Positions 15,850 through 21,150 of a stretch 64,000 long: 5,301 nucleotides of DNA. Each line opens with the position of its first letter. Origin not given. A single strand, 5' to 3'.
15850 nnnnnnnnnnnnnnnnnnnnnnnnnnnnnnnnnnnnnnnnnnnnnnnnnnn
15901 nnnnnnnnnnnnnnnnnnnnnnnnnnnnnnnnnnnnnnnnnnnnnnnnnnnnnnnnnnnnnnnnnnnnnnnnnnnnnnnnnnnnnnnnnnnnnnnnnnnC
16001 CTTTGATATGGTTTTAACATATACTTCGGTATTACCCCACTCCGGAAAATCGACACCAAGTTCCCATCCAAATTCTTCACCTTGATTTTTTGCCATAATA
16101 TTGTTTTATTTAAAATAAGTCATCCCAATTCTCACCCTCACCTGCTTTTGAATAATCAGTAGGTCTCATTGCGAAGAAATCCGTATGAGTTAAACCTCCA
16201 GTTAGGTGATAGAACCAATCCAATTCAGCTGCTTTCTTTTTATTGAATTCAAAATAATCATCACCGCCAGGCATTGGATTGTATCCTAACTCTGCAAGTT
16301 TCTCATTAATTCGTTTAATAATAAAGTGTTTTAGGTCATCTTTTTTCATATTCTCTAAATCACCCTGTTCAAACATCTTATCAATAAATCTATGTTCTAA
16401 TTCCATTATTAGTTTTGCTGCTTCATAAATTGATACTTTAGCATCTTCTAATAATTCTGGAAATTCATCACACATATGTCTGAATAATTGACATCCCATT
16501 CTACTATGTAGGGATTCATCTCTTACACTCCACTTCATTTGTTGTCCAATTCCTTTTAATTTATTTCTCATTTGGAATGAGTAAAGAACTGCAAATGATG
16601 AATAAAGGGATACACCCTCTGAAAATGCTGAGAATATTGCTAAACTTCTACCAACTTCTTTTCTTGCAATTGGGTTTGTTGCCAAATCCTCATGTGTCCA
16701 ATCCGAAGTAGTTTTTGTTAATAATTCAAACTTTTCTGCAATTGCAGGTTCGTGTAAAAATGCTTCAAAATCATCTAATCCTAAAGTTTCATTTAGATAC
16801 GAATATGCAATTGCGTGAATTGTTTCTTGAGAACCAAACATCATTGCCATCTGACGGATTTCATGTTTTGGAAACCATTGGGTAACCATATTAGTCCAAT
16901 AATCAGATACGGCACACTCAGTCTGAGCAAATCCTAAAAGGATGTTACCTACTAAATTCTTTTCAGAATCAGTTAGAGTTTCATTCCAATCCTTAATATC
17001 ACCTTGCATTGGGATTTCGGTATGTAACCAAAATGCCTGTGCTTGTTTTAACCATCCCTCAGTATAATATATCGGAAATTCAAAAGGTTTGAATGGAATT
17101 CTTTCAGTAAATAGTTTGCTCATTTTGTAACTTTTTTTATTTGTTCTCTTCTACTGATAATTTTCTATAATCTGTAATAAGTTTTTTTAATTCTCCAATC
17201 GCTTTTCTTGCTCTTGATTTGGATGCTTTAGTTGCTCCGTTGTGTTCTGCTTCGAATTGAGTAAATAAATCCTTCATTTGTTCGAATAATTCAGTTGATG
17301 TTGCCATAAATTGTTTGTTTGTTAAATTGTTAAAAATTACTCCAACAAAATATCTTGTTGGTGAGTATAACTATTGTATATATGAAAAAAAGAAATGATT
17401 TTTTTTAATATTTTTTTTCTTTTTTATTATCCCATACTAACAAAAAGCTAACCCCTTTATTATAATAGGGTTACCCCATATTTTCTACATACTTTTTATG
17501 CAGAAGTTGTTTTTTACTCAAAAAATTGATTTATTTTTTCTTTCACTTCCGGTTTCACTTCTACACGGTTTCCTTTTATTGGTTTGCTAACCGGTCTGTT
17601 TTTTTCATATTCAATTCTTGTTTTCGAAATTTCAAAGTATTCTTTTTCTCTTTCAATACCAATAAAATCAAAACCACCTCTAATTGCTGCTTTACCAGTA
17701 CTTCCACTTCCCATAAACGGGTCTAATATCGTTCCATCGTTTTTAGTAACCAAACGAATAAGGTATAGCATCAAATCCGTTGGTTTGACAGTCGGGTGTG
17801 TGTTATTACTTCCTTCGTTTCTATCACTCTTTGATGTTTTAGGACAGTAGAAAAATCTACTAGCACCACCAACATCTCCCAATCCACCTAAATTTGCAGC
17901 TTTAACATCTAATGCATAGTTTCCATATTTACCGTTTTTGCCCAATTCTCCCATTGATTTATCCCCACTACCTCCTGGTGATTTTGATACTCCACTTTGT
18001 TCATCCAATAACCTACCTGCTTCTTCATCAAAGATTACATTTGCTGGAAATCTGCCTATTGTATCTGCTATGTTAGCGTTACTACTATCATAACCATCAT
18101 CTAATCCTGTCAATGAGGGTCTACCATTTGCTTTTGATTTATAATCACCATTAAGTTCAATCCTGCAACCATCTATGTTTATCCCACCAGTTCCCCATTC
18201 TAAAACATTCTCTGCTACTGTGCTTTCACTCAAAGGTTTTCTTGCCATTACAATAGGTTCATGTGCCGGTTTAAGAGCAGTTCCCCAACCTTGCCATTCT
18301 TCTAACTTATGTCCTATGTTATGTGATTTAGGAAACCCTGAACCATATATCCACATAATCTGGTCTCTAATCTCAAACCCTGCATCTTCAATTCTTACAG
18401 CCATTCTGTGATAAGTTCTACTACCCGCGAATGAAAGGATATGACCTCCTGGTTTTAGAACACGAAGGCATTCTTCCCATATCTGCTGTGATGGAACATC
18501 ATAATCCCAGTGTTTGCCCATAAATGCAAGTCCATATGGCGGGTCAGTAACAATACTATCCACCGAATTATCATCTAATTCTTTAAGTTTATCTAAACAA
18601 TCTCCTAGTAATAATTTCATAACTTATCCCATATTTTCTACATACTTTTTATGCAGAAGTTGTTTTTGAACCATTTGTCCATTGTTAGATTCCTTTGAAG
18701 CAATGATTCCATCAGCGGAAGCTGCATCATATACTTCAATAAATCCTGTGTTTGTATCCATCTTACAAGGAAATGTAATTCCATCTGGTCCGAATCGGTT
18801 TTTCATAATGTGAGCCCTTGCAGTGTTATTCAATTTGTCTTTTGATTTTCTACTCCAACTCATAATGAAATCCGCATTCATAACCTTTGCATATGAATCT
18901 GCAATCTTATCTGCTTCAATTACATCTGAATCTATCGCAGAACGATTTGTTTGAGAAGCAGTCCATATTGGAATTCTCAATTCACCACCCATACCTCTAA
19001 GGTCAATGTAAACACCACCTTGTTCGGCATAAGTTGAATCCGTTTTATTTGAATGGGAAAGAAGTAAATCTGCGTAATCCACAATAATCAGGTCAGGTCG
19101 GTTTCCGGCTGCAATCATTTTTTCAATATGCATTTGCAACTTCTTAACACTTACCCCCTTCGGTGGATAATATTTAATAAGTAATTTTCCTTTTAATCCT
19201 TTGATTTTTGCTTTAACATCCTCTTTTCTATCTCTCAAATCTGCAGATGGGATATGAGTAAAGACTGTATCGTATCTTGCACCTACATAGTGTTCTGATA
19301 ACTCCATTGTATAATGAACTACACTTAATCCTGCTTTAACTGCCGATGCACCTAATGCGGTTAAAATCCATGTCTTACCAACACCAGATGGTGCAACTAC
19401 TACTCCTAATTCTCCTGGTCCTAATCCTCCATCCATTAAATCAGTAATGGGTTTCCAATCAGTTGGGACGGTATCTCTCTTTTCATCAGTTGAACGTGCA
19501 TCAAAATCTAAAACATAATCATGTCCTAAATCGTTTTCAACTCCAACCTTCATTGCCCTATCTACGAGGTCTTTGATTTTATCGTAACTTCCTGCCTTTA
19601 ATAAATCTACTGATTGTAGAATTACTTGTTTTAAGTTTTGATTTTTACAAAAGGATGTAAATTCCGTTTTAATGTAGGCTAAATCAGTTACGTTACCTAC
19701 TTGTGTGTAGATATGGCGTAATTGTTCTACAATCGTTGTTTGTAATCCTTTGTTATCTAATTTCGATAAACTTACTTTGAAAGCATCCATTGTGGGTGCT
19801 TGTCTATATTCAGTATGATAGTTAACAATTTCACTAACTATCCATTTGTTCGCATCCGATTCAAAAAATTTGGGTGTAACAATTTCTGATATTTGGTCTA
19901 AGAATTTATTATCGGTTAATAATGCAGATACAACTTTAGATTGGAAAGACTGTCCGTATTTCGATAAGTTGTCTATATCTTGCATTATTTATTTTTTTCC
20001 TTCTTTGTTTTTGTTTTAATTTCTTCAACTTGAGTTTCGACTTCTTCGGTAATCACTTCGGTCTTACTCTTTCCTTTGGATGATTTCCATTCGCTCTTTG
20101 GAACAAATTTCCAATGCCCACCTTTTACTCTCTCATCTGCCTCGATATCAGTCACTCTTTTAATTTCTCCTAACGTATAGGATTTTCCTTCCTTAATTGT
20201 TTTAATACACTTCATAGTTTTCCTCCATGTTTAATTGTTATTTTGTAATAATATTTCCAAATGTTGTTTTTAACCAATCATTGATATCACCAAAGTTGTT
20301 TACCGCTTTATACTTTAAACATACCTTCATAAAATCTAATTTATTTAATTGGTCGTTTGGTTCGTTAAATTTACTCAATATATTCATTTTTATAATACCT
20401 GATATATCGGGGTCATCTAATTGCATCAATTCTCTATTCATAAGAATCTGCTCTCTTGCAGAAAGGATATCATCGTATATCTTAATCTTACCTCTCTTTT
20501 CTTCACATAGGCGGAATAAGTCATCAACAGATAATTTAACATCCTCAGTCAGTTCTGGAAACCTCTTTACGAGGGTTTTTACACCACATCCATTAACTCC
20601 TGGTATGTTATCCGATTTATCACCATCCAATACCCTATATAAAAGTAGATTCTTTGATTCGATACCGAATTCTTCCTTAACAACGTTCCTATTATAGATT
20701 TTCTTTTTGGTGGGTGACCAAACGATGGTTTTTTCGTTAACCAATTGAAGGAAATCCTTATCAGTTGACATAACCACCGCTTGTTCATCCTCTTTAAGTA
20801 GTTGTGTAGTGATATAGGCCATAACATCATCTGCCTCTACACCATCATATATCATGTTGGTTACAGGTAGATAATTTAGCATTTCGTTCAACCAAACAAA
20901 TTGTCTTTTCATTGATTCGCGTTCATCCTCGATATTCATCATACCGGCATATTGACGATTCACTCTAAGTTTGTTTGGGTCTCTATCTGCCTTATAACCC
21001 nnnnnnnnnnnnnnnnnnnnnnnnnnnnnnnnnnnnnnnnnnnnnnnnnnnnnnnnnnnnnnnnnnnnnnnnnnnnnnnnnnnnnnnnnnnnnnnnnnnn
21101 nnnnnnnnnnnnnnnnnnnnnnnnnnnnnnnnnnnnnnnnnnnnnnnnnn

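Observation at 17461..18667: DNA methyltransferase gene precisely bracketed by about 44 bp direct repeats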

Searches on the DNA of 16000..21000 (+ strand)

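Call 5: search_dna_similar(query=window:16000-21000:+, collection=phages, mode=near, max_rows=30)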
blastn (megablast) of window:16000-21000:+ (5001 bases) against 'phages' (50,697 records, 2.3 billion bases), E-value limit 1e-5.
No match.

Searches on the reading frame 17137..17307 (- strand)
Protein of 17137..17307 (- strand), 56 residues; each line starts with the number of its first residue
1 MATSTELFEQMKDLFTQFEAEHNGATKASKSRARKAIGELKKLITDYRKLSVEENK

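Call 10: search_protein_families(library=pfam, proteins=[window:17137-17307:-])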
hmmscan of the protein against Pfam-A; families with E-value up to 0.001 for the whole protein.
window:17137-17307:- (56 aa): 1 family
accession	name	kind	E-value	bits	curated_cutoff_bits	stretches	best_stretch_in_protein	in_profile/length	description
PF07432.18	Hc1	-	6.1e-10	39.2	23.5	1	6-56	2-56/57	Histone H1-like protein Hc1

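Call 51: search_protein_families(library=phrogs, proteins=[window:17137-17307:-])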
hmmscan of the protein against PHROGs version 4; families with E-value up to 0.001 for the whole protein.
window:17137-17307:- (56 aa): 0 families
